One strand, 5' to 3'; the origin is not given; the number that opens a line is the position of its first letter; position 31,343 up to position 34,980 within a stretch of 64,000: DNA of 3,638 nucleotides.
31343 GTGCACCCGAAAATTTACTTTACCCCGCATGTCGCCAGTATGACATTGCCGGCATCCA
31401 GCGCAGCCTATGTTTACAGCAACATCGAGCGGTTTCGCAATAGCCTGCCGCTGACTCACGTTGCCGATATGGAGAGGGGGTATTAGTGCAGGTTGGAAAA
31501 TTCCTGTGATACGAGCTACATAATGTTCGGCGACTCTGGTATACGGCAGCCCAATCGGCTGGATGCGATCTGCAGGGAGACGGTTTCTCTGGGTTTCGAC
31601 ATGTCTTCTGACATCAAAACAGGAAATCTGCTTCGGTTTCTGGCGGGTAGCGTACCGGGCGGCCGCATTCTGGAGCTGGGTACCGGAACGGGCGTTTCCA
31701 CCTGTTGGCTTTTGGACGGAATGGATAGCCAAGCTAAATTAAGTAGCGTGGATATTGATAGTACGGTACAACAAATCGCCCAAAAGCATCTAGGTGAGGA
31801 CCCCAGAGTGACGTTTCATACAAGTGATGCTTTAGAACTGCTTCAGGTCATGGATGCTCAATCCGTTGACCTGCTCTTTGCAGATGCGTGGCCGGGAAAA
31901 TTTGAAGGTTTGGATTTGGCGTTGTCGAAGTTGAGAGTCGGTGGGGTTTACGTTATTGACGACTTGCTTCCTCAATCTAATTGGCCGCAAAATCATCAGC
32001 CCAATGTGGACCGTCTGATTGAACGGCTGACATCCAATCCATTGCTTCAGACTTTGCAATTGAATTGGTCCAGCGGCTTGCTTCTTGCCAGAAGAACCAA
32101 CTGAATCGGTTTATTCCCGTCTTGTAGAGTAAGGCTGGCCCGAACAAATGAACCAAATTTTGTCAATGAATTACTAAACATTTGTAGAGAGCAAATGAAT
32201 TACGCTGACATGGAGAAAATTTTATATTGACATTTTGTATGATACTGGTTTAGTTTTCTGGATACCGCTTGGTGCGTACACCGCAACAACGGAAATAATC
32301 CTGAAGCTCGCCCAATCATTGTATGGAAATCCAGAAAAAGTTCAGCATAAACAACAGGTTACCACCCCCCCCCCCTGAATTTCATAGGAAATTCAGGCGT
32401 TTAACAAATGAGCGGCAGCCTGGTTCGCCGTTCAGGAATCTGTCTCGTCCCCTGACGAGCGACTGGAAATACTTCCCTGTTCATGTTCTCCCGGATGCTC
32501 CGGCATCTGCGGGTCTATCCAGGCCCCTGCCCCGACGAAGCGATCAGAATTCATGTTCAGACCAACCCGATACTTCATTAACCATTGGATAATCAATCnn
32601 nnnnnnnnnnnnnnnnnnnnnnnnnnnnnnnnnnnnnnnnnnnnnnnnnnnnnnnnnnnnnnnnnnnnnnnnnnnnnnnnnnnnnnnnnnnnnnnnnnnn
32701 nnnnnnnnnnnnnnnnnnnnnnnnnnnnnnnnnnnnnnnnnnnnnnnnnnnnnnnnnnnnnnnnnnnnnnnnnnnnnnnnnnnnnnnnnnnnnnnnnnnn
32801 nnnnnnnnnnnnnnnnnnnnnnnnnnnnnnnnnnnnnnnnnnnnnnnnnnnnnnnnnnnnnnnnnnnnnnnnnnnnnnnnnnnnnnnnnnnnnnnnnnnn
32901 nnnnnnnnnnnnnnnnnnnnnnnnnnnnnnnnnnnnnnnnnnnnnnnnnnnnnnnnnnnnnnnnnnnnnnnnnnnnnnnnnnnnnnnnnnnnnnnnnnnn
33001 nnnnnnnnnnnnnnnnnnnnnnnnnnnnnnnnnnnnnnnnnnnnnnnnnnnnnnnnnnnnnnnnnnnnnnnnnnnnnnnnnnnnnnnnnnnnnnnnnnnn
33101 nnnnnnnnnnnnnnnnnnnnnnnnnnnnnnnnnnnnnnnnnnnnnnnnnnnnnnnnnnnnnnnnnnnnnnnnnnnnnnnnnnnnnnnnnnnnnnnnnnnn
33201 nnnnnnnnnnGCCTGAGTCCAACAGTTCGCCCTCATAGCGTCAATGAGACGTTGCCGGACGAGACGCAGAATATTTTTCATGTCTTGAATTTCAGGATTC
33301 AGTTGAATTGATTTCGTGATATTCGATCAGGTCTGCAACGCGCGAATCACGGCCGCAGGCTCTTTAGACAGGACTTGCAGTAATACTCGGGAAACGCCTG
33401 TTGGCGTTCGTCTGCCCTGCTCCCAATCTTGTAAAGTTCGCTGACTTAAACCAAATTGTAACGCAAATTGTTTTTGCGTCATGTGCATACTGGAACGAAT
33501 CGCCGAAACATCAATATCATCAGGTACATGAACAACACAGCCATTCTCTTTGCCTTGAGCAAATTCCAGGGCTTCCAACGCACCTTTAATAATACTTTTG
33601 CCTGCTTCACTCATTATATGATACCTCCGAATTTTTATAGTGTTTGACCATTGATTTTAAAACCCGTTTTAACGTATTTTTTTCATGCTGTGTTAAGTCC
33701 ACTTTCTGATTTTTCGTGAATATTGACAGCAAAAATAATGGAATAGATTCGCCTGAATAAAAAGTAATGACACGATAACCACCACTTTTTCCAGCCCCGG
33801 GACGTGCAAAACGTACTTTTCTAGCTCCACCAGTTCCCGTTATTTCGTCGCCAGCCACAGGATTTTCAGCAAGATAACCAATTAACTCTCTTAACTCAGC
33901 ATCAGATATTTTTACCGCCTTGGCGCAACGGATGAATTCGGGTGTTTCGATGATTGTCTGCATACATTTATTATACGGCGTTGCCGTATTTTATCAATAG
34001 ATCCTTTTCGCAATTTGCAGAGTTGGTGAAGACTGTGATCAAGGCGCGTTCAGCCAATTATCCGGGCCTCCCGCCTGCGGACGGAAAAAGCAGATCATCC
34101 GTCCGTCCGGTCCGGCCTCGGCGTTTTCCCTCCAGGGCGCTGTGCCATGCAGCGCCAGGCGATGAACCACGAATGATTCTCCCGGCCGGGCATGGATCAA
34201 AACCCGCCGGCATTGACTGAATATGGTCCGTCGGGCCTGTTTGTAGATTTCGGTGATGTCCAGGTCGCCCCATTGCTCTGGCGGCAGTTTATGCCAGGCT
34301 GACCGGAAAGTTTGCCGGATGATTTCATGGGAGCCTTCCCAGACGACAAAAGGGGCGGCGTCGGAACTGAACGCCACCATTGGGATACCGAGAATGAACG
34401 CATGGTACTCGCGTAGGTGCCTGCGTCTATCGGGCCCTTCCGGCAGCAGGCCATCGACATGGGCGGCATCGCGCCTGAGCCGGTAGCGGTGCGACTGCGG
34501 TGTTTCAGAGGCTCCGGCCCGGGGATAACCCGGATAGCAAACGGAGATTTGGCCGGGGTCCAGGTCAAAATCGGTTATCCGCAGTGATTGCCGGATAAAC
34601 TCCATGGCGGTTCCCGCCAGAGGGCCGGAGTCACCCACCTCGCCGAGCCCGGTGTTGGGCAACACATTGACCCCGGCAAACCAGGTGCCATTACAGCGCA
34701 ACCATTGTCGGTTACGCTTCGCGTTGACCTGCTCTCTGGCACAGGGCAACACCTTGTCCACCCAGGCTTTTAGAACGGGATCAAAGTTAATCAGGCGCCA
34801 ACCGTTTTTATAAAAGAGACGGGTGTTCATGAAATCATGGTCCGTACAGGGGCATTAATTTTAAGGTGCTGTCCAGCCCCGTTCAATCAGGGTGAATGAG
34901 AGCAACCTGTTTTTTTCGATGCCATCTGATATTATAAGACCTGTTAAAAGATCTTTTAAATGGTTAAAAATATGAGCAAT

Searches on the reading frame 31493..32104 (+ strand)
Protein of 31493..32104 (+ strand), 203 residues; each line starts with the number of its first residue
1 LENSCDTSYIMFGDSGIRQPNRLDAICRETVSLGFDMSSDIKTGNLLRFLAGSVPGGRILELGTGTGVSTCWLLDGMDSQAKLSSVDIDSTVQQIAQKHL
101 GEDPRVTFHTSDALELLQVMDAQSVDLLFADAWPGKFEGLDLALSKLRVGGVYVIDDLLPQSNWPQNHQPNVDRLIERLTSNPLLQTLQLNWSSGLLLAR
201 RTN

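Call 48: search_protein_families(library=pfam, proteins=[window:31493-32104:+], max_evalue=0.00001)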
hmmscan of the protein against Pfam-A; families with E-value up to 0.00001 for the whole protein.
window:31493-32104:+ (203 aa): 4 families
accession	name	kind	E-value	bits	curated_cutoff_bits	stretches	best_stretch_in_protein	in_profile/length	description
PF13578.12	Methyltransf_24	-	1.9e-12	48.4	26.3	1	60-157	1-104/105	Methyltransferase domain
PF01596.23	Methyltransf_3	-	2e-09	37.5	22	1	26-201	14-203/204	O-methyltransferase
PF13847.12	Methyltransf_31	-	7.2e-08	32.7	27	1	56-159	4-113/145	Methyltransferase domain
PF13649.12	Methyltransf_25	-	1.3e-07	32.7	27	1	59-130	1-70/97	Methyltransferase domain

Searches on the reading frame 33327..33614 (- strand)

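Call 3: search_protein_families(library=pfam, proteins=[window:33327-33614:-], max_evalue=0.01)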
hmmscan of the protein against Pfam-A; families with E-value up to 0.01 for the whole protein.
window:33327-33614:- (95 aa): 6 families
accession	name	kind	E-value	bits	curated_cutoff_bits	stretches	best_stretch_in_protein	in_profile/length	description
PF01381.28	HTH_3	-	1.8e-07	31.5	23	1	39-72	4-37/55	Helix-turn-helix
PF13518.12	HTH_28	-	0.0006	20.3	25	1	44-70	12-38/52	Helix-turn-helix domain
PF15731.11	MqsA_antitoxin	-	0.0026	18.3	30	1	32-87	70-125/131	Antitoxin component of bacterial toxin-antitoxin system, MqsA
PF13560.12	HTH_31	-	0.0029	18.3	27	1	45-81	15-53/64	Helix-turn-helix domain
PF12844.13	HTH_19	-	0.0033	17.7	30.2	1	39-81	7-47/64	Helix-turn-helix domain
PF22495.2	HTH_92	-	0.005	16.6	27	1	38-78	2-42/45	RsaL-like HTH domain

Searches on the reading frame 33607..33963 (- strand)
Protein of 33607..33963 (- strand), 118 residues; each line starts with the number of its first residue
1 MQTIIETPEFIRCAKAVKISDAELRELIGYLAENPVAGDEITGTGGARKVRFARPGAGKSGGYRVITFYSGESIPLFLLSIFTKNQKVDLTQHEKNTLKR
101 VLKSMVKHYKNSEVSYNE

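Call 3: search_protein_families(library=pfam, proteins=[window:33607-33963:-], max_evalue=0.01)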
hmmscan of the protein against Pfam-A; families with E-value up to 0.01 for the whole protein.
window:33607-33963:- (118 aa): 1 family
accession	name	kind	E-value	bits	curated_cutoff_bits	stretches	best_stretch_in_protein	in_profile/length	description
PF06296.18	RelE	-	4e-13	50.1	27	1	4-108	3-103/120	RelE toxin of RelE / RelB toxin-antitoxin system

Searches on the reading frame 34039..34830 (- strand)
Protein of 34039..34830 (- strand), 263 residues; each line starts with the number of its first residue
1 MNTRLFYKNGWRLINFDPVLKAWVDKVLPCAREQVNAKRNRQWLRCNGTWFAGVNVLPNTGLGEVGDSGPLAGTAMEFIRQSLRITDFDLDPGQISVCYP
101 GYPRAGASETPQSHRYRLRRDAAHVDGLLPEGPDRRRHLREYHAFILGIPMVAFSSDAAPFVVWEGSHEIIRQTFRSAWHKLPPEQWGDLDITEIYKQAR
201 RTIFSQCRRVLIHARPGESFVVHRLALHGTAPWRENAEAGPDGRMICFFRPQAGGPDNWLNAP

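Call 3: search_protein_families(library=pfam, proteins=[window:34039-34830:-], max_evalue=0.01)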
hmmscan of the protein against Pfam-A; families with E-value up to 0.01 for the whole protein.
window:34039-34830:- (263 aa): 0 families

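Call 24: search_protein_families(library=ncbifam, proteins=[window:34039-34830:-], max_evalue=0.001)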
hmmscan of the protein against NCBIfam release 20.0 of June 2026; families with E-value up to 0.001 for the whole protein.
window:34039-34830:- (263 aa): 0 families
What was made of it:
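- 34039..34830 (-): Divergent upstream gene (263 aa, no family match); conserved left flank. No Pfam or NCBIfam hit (calls 3, 24).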
